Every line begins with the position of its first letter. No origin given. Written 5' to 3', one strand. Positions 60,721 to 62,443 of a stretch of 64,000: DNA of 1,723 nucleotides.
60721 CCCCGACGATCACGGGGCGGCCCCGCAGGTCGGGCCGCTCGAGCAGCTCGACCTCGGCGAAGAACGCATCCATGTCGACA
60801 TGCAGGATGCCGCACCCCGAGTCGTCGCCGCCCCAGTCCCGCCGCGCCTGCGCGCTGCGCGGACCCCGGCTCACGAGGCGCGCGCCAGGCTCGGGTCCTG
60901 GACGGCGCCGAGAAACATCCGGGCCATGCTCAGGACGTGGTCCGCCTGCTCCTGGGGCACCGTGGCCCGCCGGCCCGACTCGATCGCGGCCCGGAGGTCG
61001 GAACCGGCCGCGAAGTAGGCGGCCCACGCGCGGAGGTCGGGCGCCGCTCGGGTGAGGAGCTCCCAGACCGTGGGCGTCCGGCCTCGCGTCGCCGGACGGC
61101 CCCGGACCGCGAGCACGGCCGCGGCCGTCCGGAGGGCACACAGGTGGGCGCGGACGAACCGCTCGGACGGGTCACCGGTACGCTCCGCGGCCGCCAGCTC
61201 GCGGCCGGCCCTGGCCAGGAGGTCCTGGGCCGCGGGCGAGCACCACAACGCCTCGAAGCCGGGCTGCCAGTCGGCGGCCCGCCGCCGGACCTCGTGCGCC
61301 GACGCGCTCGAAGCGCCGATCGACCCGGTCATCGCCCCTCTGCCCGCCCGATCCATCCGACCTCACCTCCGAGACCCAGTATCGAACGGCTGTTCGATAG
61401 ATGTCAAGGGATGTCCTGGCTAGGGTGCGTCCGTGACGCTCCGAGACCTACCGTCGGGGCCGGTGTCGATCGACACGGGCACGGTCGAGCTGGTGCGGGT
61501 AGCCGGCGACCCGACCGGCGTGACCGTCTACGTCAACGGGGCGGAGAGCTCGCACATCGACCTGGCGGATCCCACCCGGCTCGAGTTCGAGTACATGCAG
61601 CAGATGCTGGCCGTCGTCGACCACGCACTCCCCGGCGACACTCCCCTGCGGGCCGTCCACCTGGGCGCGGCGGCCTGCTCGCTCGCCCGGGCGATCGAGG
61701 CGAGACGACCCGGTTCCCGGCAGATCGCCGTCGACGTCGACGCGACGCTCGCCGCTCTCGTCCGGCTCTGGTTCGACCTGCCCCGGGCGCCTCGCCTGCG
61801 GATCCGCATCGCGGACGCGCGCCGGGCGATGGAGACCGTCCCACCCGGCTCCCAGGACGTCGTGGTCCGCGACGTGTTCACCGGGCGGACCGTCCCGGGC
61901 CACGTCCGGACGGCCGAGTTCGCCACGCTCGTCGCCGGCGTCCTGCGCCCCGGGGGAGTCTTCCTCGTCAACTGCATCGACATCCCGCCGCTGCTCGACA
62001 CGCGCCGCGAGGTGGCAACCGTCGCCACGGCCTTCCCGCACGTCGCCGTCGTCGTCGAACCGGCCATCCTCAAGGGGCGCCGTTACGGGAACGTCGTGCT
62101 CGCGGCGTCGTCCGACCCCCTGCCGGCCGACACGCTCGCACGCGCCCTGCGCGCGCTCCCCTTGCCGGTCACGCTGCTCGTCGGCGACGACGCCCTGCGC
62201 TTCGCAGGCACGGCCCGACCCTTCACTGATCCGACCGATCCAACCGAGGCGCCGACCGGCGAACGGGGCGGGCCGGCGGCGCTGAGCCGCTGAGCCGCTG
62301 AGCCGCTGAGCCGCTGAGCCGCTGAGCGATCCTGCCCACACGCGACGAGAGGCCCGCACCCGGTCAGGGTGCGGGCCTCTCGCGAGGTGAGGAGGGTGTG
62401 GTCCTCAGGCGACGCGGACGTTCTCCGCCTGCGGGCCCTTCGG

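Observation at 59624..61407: LexA-box-controlled, translationally coupled HEPN(Rx4H)-DinB module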

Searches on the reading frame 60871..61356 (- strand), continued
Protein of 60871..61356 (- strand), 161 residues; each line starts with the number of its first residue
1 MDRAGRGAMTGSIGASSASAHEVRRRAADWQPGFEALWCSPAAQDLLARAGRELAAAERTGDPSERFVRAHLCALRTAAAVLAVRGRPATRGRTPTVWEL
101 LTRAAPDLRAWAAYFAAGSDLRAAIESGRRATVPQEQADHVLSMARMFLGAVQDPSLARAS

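Call 58: find_encoding_contigs(protein=P0151, flank=6000, max_places=1)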
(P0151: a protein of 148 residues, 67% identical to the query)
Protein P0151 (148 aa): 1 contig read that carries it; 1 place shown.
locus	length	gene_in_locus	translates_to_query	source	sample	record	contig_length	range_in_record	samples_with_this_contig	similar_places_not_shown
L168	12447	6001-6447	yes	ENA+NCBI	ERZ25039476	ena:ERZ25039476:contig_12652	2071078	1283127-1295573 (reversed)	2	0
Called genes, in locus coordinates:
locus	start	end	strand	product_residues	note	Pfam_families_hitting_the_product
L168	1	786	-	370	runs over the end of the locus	PF00535:Glycos_transf_2, PF13641:Glyco_tranf_2_3 (weak)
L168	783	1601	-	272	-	PF04240:Caroten_synth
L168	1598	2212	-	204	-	PF13548:DUF4126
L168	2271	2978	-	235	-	-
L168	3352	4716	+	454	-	PF01757:Acyl_transf_3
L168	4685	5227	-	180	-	PF04073:tRNA_edit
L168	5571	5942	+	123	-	PF20114:DUF6504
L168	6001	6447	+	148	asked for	PF18726:HEPN_SAV_6107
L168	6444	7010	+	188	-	PF02811:PHP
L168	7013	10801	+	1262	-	PF07733:DNA_pol3_alpha, PF17657:DNA_pol3_finger, PF14579:HHH_6, PF01336:tRNA_anti-codon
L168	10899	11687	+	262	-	PF13489:Methyltransf_23, PF01209:Ubie_methyltran, PF09445:Methyltransf_15 (weak), PF13847:Methyltransf_31, PF08241:Methyltransf_11, PF08242:Methyltransf_12, PF13649:Methyltransf_25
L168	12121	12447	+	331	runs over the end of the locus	PF00817:IMS, PF11798:IMS_HHH (weak), PF21999:IMS_HHH_1, PF11799:IMS_C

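Call 59: find_encoding_contigs(protein=P0198, flank=6000, max_places=1)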
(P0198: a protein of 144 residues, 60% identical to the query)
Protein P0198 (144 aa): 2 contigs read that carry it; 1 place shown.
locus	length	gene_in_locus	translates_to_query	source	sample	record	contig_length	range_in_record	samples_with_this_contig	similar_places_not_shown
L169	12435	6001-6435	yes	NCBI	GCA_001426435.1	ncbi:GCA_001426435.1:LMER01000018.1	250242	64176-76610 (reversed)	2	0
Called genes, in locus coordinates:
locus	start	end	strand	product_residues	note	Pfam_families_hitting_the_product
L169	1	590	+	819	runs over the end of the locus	-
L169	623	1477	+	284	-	PF14028:Lant_dehydr_C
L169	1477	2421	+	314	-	PF00005:ABC_tran, PF13304:AAA_21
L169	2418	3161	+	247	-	PF01061:ABC2_membrane, PF12698:ABC2_membrane_3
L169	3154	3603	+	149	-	-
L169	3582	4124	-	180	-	PF04073:tRNA_edit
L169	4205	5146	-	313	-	PF00376:MerR, PF13411:MerR_1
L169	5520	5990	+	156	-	PF20114:DUF6504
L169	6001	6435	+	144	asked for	PF18726:HEPN_SAV_6107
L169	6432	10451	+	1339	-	PF02811:PHP, PF07733:DNA_pol3_alpha, PF17657:DNA_pol3_finger, PF14579:HHH_6, PF01336:tRNA_anti-codon (weak)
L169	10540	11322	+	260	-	PF01209:Ubie_methyltran, PF13489:Methyltransf_23, PF13847:Methyltransf_31, PF08241:Methyltransf_11, PF08242:Methyltransf_12, PF13649:Methyltransf_25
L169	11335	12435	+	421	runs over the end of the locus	PF00817:IMS, PF21999:IMS_HHH_1 (weak), PF11799:IMS_C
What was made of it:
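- The HEPN stop overlaps the DnaE2 (PHP) start by 4 nt in L168 and L169 (calls 58, 59). In the full cassettes the MTase is separated from HEPN by DnaE2 (calls 58, 59).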

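Call 60: find_encoding_contigs(protein=P0217, flank=6000, max_places=1)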
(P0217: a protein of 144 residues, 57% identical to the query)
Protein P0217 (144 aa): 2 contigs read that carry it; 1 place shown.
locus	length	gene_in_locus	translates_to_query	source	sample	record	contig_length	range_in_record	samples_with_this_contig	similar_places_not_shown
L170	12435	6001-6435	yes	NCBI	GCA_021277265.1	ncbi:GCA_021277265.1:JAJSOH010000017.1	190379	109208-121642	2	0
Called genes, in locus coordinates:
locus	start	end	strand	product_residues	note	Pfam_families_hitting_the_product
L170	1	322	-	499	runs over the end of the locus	PF00070:Pyr_redox (faint), PF01266:DAO (weak), PF01593:Amino_oxidase, PF07992:Pyr_redox_2 (faint), PF13450:NAD_binding_8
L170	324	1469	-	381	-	PF13506:Glyco_transf_21 (weak), PF13641:Glyco_tranf_2_3, PF00535:Glycos_transf_2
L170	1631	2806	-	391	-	PF04240:Caroten_synth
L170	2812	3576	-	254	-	-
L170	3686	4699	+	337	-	PF18374:Enolase_like_N, PF13378:MR_MLE_C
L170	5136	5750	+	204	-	PF20114:DUF6504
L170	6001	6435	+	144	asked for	PF18726:HEPN_SAV_6107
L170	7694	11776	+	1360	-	PF07733:DNA_pol3_alpha, PF17657:DNA_pol3_finger, PF14579:HHH_6, PF01336:tRNA_anti-codon (weak)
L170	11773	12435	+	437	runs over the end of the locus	PF00817:IMS, PF11798:IMS_HHH (weak), PF21999:IMS_HHH_1 (weak), PF11799:IMS_C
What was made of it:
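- ImuB-C-HEPN-DnaE2-PolY occurs in an unnamed MAG (L168), Angustibacter sp. Root456 (L169) and Kineosporia rhizophila (L170), with an MTase gene between DnaE2 and PolY in L168 and L169 (calls 58-60).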

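Call 67: search_protein_families(library=padloc, proteins=[window:60871-61356:-], max_evalue=0.01)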
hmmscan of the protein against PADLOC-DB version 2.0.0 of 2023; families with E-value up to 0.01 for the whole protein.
window:60871-61356:- (161 aa): 0 families

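Call 77: search_protein_representatives(alignment_id=A1)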
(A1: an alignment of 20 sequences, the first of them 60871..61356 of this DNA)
Query: 20 sequences, 152 profile positions. Proteins with E-value up to 0.001 (for the whole library): 1222; up to 1e-10: 878; up to 1e-30: 206. The best 150 are listed.
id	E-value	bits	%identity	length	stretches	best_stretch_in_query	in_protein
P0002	8.4e-54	197.9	-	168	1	4-136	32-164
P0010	2.5e-50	186.7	-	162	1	10-143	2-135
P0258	3.8e-50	186.1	-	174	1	4-145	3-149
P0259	2.0e-48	180.5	-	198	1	6-142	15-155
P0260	8.1e-47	175.3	-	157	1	4-142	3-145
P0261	2.5e-46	173.7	-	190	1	6-142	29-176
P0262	5.6e-46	172.5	-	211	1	4-139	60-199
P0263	8.4e-45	168.7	-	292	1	13-140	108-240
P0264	1.2e-42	161.7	-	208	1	14-137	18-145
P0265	3.3e-42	160.3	-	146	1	11-136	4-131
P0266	4.3e-42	159.9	-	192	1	18-140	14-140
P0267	5.2e-42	159.7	-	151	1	14-140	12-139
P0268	9.9e-42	158.8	-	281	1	18-143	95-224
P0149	1.7e-41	158.0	-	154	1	12-142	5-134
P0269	2.3e-41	157.6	-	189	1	14-136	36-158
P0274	3.1e-40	153.9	-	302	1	13-143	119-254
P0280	1.7e-38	148.3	-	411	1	17-138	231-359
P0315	3.2e-36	140.9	-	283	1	21-139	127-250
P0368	3.2e-34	134.4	-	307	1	13-137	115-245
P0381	7.7e-34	133.1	-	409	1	12-136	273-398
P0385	1.2e-33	132.6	-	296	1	14-138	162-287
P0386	1.3e-33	132.4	-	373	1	12-136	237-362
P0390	1.7e-33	132.0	-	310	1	17-135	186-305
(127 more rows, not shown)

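Call 78: search_protein_families(library=pfam, proteins=[P0280, P0381, P0386, P0274, P0263, P0368, P0390, P0268, P0315, P0385], max_evalue=0.001)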
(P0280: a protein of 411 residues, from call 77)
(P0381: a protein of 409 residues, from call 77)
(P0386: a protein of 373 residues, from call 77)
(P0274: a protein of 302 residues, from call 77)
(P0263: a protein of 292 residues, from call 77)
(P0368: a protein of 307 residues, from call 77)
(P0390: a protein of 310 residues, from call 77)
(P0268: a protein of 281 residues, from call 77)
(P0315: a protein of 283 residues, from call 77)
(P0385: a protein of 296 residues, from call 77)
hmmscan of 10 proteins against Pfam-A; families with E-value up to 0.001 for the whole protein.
P0280 (411 aa): 1 family
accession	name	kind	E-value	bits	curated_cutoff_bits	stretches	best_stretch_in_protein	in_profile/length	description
PF18726.6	HEPN_SAV_6107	-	2.2e-32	111.9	27.2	1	250-351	1-96/98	SAV_6107-like HEPN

P0381 (409 aa): 1 family
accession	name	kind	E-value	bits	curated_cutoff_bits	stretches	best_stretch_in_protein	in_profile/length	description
PF18726.6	HEPN_SAV_6107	-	8.7e-33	113.2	27.2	1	297-394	1-98/98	SAV_6107-like HEPN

P0386 (373 aa): 1 family
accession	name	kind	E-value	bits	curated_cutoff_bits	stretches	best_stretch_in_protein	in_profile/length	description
PF18726.6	HEPN_SAV_6107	-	5.7e-32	110.6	27.2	1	261-358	1-98/98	SAV_6107-like HEPN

P0274 (302 aa): 1 family
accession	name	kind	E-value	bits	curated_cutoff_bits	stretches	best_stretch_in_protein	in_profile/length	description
PF18726.6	HEPN_SAV_6107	-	5.9e-33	113.8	27.2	1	142-242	1-97/98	SAV_6107-like HEPN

P0263 (292 aa): 1 family
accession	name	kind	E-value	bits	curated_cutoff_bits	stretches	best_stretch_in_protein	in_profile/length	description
PF18726.6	HEPN_SAV_6107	-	4.3e-35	120.6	27.2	1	131-232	1-98/98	SAV_6107-like HEPN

P0368 (307 aa): 1 family
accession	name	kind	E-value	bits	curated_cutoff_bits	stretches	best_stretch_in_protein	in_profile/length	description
PF18726.6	HEPN_SAV_6107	-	3.1e-30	105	27.2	1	138-239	1-97/98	SAV_6107-like HEPN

P0390 (310 aa): 1 family
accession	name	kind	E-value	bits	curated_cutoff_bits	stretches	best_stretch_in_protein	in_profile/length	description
PF18726.6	HEPN_SAV_6107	-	3.1e-34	117.9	27.2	1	205-301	1-97/98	SAV_6107-like HEPN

P0268 (281 aa): 1 family
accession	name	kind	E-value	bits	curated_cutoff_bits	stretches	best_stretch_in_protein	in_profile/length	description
PF18726.6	HEPN_SAV_6107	-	1.1e-34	119.3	27.2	1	113-213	1-98/98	SAV_6107-like HEPN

P0315 (283 aa): 1 family
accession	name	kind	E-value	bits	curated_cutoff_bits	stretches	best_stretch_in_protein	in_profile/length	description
PF18726.6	HEPN_SAV_6107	-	1.4e-31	109.3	27.2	1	142-243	1-98/98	SAV_6107-like HEPN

P0385 (296 aa): 1 family
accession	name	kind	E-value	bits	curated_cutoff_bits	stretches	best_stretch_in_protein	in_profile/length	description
PF18726.6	HEPN_SAV_6107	-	5.5e-33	113.9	27.2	1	184-281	1-98/98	SAV_6107-like HEPN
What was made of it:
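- Tried and rejected: Ten unusually long family members carry only PF18726 (call 78), so no fusion evidence was found.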

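Call 85: search_protein_families(library=pfam, proteins=[L169:10540-11322:+], max_evalue=1)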
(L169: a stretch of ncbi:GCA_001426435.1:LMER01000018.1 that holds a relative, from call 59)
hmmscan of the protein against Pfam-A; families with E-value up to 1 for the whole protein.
L169:10540-11322:+ (260 aa): 24 families
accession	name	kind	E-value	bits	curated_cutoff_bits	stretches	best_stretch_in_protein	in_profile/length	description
PF08241.18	Methyltransf_11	-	8.1e-21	74.9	21.2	1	44-141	1-93/95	Methyltransferase domain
PF13649.12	Methyltransf_25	-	9e-21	74.8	27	1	43-139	1-97/97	Methyltransferase domain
PF08242.18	Methyltransf_12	-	1.6e-20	74.1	30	1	44-139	1-96/98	Methyltransferase domain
PF13489.12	Methyltransf_23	-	8.3e-18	65.1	27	1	27-202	11-162/164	Methyltransferase domain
PF13847.12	Methyltransf_31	-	4.3e-14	52.9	27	1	42-141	6-107/145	Methyltransferase domain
PF01209.24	Ubie_methyltran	-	6.2e-09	36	20.1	1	39-149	47-157/233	ubiE/COQ5 methyltransferase family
PF09445.16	Methyltransf_15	-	6.2e-05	23.1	22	1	42-113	3-76/165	RNA cap guanine-N2 methyltransferase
PF13578.12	Methyltransf_24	-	7.4e-05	24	26.3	1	62-140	24-99/105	Methyltransferase domain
PF05175.20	MTS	-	0.00014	22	23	1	43-114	35-104/170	Methyltransferase small domain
PF05401.17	NodS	-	0.00017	22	24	1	43-140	47-141/201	Nodulation protein S (NodS)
PF03848.20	TehB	-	0.001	19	20.4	1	40-122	31-109/193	Tellurite resistance protein TehB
PF02737.24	3HCDH_N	-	0.047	14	22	1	46-105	5-65/180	3-hydroxyacyl-CoA dehydrogenase, NAD binding domain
PF08003.17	Methyltransf_9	-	0.049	13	23.8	1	41-140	117-214/315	Protein of unknown function (DUF1698)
PF06325.19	PrmA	-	0.081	12.8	22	1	42-115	164-233/296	Ribosomal protein L11 methyltransferase (PrmA)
PF24675.1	NpmA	-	0.084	12.6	60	1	41-140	25-133/214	16S rRNA (adenine(1408)-N(1))-methyltransferase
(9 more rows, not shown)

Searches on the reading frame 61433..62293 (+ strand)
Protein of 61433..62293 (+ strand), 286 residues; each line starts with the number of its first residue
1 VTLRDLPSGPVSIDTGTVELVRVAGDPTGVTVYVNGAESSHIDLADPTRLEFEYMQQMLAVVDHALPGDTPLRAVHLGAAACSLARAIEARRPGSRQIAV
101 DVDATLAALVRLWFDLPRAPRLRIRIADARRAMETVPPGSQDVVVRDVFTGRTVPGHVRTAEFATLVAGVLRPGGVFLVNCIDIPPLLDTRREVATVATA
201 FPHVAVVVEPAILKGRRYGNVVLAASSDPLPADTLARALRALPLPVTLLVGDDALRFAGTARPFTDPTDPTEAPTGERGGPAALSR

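Call 6: search_protein_families(library=pfam, proteins=[window:61433-62293:+], max_evalue=0.01)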
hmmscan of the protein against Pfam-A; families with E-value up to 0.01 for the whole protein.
window:61433-62293:+ (286 aa): 0 families

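Call 7: search_protein_families(library=ncbifam, proteins=[window:61433-62293:+], max_evalue=0.01)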
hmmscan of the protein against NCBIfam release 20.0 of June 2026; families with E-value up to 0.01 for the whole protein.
window:61433-62293:+ (286 aa): 2 families
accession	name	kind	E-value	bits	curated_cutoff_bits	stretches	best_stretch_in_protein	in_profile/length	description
NF037959.1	MFS_SpdSyn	subfamily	3.6e-26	91.9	40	1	45-236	251-441/480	fused MFS/spermidine synthase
NF003380.0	PRK04457.1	equivalog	1.3e-12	47.3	304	1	40-185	42-184/265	polyamine aminopropyltransferase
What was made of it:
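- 61433..62293 (+): Divergent 286-aa spermidine-synthase-like (class I methyltransferase fold) gene sharing the box-containing intergenic region; possibly co-repressed. NCBIfam NF037959 scores 91.9 bits against a cutoff of 40 (call 7).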

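Call 67: search_protein_families(library=padloc, proteins=[window:61433-62293:+], max_evalue=0.01)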
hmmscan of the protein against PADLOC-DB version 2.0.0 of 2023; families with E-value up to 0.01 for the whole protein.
window:61433-62293:+ (286 aa): 1 family
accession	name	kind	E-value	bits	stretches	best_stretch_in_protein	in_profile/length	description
PDLC04134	mad2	-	2.8e-09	34.3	1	62-214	283-430/492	mads_2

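Call 85: search_protein_families(library=pfam, proteins=[window:61433-62293:+], max_evalue=1)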
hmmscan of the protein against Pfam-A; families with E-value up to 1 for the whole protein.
window:61433-62293:+ (286 aa): 1 family
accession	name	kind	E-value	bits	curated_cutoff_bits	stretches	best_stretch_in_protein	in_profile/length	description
PF08241.18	Methyltransf_11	-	0.12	13.5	21.2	1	77-178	3-94/95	Methyltransferase domain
